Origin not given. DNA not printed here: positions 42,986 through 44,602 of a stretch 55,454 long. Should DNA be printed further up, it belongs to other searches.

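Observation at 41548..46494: Stand-alone three-gene operon: TerB-C-like protein + DUF2791/BrxD-like ATPase + Lhr-like helicase (Shango-like candidate anti-phage system)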

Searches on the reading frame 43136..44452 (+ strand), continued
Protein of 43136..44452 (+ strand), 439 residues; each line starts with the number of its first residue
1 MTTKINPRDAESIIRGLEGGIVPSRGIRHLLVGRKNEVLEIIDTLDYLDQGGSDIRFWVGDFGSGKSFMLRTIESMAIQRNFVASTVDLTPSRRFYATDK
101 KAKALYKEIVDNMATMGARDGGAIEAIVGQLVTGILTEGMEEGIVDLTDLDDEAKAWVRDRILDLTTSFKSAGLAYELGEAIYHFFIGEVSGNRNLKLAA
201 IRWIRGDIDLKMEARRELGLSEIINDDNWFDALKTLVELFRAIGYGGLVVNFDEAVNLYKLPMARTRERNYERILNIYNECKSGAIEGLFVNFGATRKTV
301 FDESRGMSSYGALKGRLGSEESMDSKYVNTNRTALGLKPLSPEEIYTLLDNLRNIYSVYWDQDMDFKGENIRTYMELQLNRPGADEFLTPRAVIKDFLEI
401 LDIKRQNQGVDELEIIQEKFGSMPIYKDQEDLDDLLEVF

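Call 56: find_related_loci(query=A4, collection=genome_contigs, flank=7000)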
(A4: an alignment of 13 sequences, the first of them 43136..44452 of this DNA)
Query A4 (439 aa) in genome_contigs; peptide patterns used: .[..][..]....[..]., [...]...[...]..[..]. (x = any residue, [..] = any of these).
600 stretches matched a pattern (row limit reached: there are more); 522 encode a relative of the query (tblastn E <= 1e-3); the best 80 are kept; 80 distinct loci.
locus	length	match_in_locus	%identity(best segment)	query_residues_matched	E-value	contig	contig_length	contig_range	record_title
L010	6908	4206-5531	62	1-439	0e+0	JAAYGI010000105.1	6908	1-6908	MAG: Erysipelothrix sp. isolate AS09scLD_209 311449_AS09, whole genome shotgun sequence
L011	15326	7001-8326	60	1-439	4e-180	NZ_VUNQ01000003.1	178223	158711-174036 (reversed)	Tissierella pigra strain WCA3-693-APC-4 seq3, whole genome shotgun sequence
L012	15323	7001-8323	57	1-439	3e-174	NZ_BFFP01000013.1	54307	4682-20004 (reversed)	Ligilactobacillus salitolerans strain YK43 sequence013, whole genome shotgun sequence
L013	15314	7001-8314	59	3-438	2e-172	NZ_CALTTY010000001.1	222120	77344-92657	MAG: uncultured Anaerococcus sp. isolate o8tshBm1B1_bin.7.MAG NODE_6_length_222120_cov_35.670115, whole genome shotgun s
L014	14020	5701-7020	59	1-438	2e-172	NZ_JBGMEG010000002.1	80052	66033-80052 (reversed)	Anaerococcus groningensis strain ENR1011 ENR1011-unknown_contig_2, whole genome shotgun sequence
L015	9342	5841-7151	59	4-438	7e-171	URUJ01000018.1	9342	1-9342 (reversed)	uncultured Anaerococcus sp. isolate UMGS1364 genome assembly, contig: NODE_777_length_9342_cov_39.609669, whole genome s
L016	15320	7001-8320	58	1-438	9e-169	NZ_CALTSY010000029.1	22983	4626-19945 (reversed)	MAG: uncultured Anaerococcus sp. isolate 28oBZVVRXH_bin.1.MAG NODE_382_length_22983_cov_49.684229, whole genome shotgun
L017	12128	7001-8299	60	4-434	1e-168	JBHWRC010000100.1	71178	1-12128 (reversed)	MAG: Anaerococcus sp. isolate MAG_SW_SA_81 k141_69297, whole genome shotgun sequence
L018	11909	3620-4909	59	1-427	8e-168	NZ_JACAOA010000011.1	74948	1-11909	Ruoffia halotolerans strain INB8 SG052.00011, whole genome shotgun sequence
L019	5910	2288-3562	58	1-424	9e-169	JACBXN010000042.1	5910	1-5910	Aerococcaceae bacterium DSM 111176 NODE_47_length_5910_cov_55.6645_ID_5809506, whole genome shotgun sequence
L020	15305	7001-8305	59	3-434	4e-165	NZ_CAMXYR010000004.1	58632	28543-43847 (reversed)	MAG: uncultured Anaerococcus sp. isolate SRR17635626_bin.2_metaWRAP_v1.3_MAG ERZ14212540.32, whole genome shotgun sequen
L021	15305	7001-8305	60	1-434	3e-164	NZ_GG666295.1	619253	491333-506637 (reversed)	Anaerococcus tetradius ATCC 35098 SCAFFOLD1, whole genome shotgun sequence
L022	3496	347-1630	59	3-427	3e-169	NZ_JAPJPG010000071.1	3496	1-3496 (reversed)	MAG: Anaerococcus sp. isolate RAGGC_135 NODE_8209_length_3496_cov_13.265039, whole genome shotgun sequence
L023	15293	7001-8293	56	4-432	2e-160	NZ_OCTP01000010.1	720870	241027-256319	Anaerococcus sp. Marseille-P3625, whole genome shotgun sequence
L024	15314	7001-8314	53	4-439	3e-149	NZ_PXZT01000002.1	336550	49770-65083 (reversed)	Trichococcus alkaliphilus strain B5 NODE_2_length_336550_cov_1036.93, whole genome shotgun sequence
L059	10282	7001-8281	37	1-431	7e-101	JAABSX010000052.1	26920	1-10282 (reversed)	MAG: Microscillaceae bacterium isolate S19.Bin083 NODE_52_length_26920_cov_7.39168, whole genome shotgun sequence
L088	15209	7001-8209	35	2-416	1e-81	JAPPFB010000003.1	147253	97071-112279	MAG: Chloroflexota bacterium isolate RHO1_bin_20 NODE_219_length_147253_cov_29.360582, whole genome shotgun sequence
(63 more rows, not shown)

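Call 59: search_protein_families(library=padloc, proteins=[L007:2679-4985:+, L009:2632-4998:+, L088:4657-6999:+, L008:3490-5004:+, L010:2480-4213:+, L059:5028-7001:+, L003:5912-8008:+], max_evalue=0.001)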
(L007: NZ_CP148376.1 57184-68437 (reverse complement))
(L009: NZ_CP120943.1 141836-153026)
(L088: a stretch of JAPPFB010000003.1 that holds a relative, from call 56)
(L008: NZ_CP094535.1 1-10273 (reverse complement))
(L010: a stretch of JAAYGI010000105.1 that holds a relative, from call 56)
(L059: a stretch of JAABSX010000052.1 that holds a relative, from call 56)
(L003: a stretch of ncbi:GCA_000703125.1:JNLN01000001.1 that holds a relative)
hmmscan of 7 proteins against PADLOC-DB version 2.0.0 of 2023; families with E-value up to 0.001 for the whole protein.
L007:2679-4985:+ (769 aa): 1 family
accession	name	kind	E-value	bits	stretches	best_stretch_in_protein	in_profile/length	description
PDLC03958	SngA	-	9.7e-105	350.1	1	41-768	12-524/528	-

L009:2632-4998:+ (789 aa): 1 family
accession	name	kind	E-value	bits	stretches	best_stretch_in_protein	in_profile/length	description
PDLC03958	SngA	-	1.7e-65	220.6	1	85-787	30-523/528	-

L088:4657-6999:+ (781 aa): 1 family
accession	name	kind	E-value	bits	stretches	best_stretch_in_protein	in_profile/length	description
PDLC03958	SngA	-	4.3e-93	311.7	1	59-778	24-524/528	-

L008:3490-5004:+ (505 aa): 1 family
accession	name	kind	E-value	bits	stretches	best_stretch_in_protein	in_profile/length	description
PDLC03958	SngA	-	9.8e-37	125.7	1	109-502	236-524/528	-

L010:2480-4213:+ (578 aa): 2 families
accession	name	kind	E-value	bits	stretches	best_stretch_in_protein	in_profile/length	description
PDLC03958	SngA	-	2.2e-19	68.5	1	298-574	329-526/528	-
PDLC01509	Csx1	-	0.00044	17.5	1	210-321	222-335/440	CAS-III; associated_signaling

L059:5028-7001:+ (658 aa): 1 family
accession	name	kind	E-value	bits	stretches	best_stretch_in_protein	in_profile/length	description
PDLC03958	SngA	-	4.7e-50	169.7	1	60-657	63-525/528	-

L003:5912-8008:+ (699 aa): 1 family
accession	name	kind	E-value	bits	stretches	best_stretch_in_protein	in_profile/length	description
PDLC03958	SngA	-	2.9e-17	61.5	1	215-694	133-526/528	-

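Call 73: search_protein_families(library=pfam, alignment_id=A5, max_evalue=0.00001)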
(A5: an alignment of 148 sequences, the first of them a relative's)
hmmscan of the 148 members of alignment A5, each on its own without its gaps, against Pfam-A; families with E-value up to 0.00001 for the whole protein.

A. member 1, L011:2030-2962:+ (311 aa): 2 families
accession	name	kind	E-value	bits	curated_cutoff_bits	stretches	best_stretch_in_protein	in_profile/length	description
PF00512.31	HisKA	-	1.2e-14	54.5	26.9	1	99-159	6-66/66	His Kinase A (phospho-acceptor) domain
PF02518.31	HATPase_c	-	2.6e-13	50.8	26.4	1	205-308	1-108/111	Histidine kinase-, DNA gyrase B-, and HSP90-like ATPase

B. families by the number of members that match (of 148 scanned): 166 families (the first 25 are shown)
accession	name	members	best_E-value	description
PF03881.20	Fructosamin_kin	8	9.1e-76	Fructosamine kinase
PF01636.29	APH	8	3.2e-20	Phosphotransferase enzyme family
PF00533.33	BRCT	7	8.3e-11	BRCA1 C Terminus (BRCT) domain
PF00005.33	ABC_tran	5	9.1e-34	ABC transporter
PF00302.23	CAT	5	1.4e-30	Chloramphenicol acetyltransferase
PF00027.35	cNMP_binding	5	6.6e-21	Cyclic nucleotide-binding domain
PF13545.12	HTH_Crp_2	5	1.1e-10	Crp-like helix-turn-helix domain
PF12146.15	Hydrolase_4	4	6.2e-40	Serine aminopeptidase, S33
PF00753.33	Lactamase_B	4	7.2e-11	Metallo-beta-lactamase superfamily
PF00561.26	Abhydrolase_1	3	3.6e-20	alpha/beta hydrolase fold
PF00929.31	RNase_T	3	6.7e-19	Exonuclease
PF18962.6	Por_Secre_tail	3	2.1e-08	Secretion system C-terminal sorting domain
PF02463.25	SMC_N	3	1.7e-06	RecF/RecN/SMC N terminal domain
PF02872.23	5_nucleotid_C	2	6e-49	5'-nucleotidase, C-terminal domain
PF00497.25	SBP_bac_3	2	2.7e-38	Bacterial extracellular solute-binding proteins, family 3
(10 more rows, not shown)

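Call 74: search_protein_families(library=padloc, alignment_id=A5, max_evalue=1e-8)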
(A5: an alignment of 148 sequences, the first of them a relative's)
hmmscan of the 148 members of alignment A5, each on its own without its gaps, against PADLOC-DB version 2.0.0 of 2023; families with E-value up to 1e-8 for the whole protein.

A. member 1, L011:2030-2962:+ (311 aa): 0 families

B. families by the number of members that match (of 148 scanned): 125 families (the first 25 are shown)
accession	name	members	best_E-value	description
PDLC04135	mad3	5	9.2e-30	mads_3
PDLC04140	mad8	5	3.1e-13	mads_8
PDLC02914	ATPase-Toprim_I-B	4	5e-12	-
PDLC05027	PDC-S48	3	3.2e-32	-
PDLC01247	DEDDh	3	1.7e-26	"CAS-I,CAS-II,CAS-III,CAS-IV,CAS-V,CAS-VI; associated"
PDLC05028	PDC-S48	3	5e-21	-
PDLC03958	SngA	2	1.5e-35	-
PDLC00143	GajB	1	4.5e-227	UrvD helicase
PDLC00111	GajB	1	4.5e-209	UrvD helicase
PDLC03744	AbiP2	1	4.7e-185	DRT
PDLC04807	PDC-S02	1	4.7e-143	-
PDLC00135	GajB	1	4.1e-110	UrvD helicase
PDLC03812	RTasRmuC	1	1.6e-105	DRT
PDLC04803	PDC-S02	1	7e-103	-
PDLC04827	PDC-S02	1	7.5e-91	-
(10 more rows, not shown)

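Call 85: search_dna_similar(query=window:43136-44452:+, collection=phages, mode=protein, max_rows=10)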
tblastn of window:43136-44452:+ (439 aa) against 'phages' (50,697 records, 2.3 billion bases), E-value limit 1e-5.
No match.

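Call 87: predict_structure(alignment_id=A6)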
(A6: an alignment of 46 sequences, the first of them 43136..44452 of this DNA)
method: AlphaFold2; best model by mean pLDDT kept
length: 439 residues; sequences in the alignment: 46
mean_pLDDT: 80.0   pTM: 0.81
mean pLDDT of the five models: 80.0, 77.8, 76.9, 73.8, 73.2
residues with pLDDT >= 90: 136; 70-90: 214; 50-70: 63; < 50: 26
segments of 3 or more residues with pLDDT < 50: 96-98, 423-439
pLDDT, mean of each block of 10 residues (from residue 1): 75 87 81 85 93 88 77 92 86 50 83 87 90 93 84 93 92 84 94 91 81 76 77 92 94 64 60 82 86 81 63 74 60 77 85 92 83 84 67 84 85 85 48 34
secondary structure, 60 per line:
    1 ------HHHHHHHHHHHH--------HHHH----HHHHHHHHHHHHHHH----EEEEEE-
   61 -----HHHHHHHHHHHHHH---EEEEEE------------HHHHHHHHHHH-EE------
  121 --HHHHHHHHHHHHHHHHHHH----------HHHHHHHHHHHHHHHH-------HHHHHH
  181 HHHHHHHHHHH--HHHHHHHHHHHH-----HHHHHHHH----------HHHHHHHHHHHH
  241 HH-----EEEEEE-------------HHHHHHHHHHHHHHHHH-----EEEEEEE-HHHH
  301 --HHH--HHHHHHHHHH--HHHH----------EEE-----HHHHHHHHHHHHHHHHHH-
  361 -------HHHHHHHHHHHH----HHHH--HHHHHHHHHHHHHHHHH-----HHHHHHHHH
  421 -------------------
elements in order: H7-18 H27-30 H35-49 E54-59 H66-79 E83-88 H101-111 H123-141 H152-167 H175-191 H194-205 H211-218 H229-242 E248-253 H267-283 E289-295 H297-300 H308-317 H320-323 E334-336 H342-359 H368-379 H384-387 H390-406 H412-420

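Call 89: fold_search(model_id=the predicted structure, library=pdb)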
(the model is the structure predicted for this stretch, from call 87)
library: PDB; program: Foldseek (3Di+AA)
matches with E <= 10: 665; with E <= 0.001: 0
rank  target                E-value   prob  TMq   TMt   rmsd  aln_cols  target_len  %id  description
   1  9zll_B                1.6e-03  1.00  0.36  0.31  12.8       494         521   12  Complex of N-terminal BrxC walker B, BrxB, and N-termianl PglZ from the Acinetobacter BREX system (released 2026-04-08)
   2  9hqv_Br               2.1e-03  0.99  0.33  0.34  17.9       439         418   13  Cryo-EM structure of the small subunit of the mitochondrial ribosome from Toxoplasma gondii (released 2025-06-11)
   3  7tji_D                4.8e-03  1.00  0.35  0.35   9.3       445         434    9  S. cerevisiae ORC bound to 84 bp ARS1 DNA and Cdc6 (state 2) with flexible Orc6 N-terminal domain (released 2022-10-05)
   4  7uiy_D                5.0e-03  1.00  0.29  0.23  17.4       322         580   10  ClpAP complex bound to ClpS N-terminal extension, class IIIa (released 2022-10-26)
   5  8fcu_Q                6.0e-03  1.00  0.36  0.47   8.5       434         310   10  Cryo-EM structure of Cascade-DNA-TniQ-TnsC complex in type I-B CAST system (released 2023-08-09)
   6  9c62_F                6.9e-03  1.00  0.38  0.38  15.7       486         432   12  P400 subcomplex of the native human TIP60 complex (released 2024-08-21)
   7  1w5t_A                7.2e-03  1.00  0.45  0.49   6.2       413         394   11  Structure of the Aeropyrum Pernix ORC2 protein (ADPNP-ADP complexes) (released 2004-10-05)
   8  2xsz_A                8.3e-03  1.00  0.35  0.46  11.7       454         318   11  The dodecameric human RuvBL1:RuvBL2 complex with truncated domains II (released 2011-10-05)
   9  2xsz_D                8.7e-03  1.00  0.32  0.43  11.8       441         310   12  The dodecameric human RuvBL1:RuvBL2 complex with truncated domains II (released 2011-10-05)
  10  9c62_B                1.2e-02  0.99  0.38  0.41  14.6       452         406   13  P400 subcomplex of the native human TIP60 complex (released 2024-08-21)
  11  2z4r_A                1.3e-02  1.00  0.36  0.61  10.3       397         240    8  Crystal structure of domain III from the Thermotoga maritima replication initiation protein DnaA (released 2008-02-19)
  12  6qi8_B                1.4e-02  0.99  0.33  0.44  12.4       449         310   12  Truncated human R2TP complex, structure 3 (ADP-filled) (released 2019-04-10)
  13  2qby_A                1.5e-02  1.00  0.38  0.44   7.9       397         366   12  Crystal structure of a heterodimer of Cdc6/Orc1 initiators bound to origin DNA (from S. solfataricus) (released 2007-09-11)
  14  8hr8_A                1.5e-02  0.99  0.35  0.21  11.8       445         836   10  Structure of heptameric RdrA ring (released 2023-02-01)
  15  7tjh_I                1.6e-02  1.00  0.38  0.44   6.3       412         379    9  S. cerevisiae ORC bound to 84 bp ARS1 DNA and Cdc6 (state 1) with flexible Orc6 N-terminal domain (released 2022-10-05)
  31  1fnn_A                3.1e-02  1.00  0.38  0.44   6.5       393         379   11  CRYSTAL STRUCTURE OF CDC6P FROM PYROBACULUM AEROPHILUM (released 2000-10-04)
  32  1w5t_C                3.2e-02  1.00  0.38  0.42   8.3       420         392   12  Structure of the Aeropyrum Pernix ORC2 protein (ADPNP-ADP complexes) (released 2004-10-05)
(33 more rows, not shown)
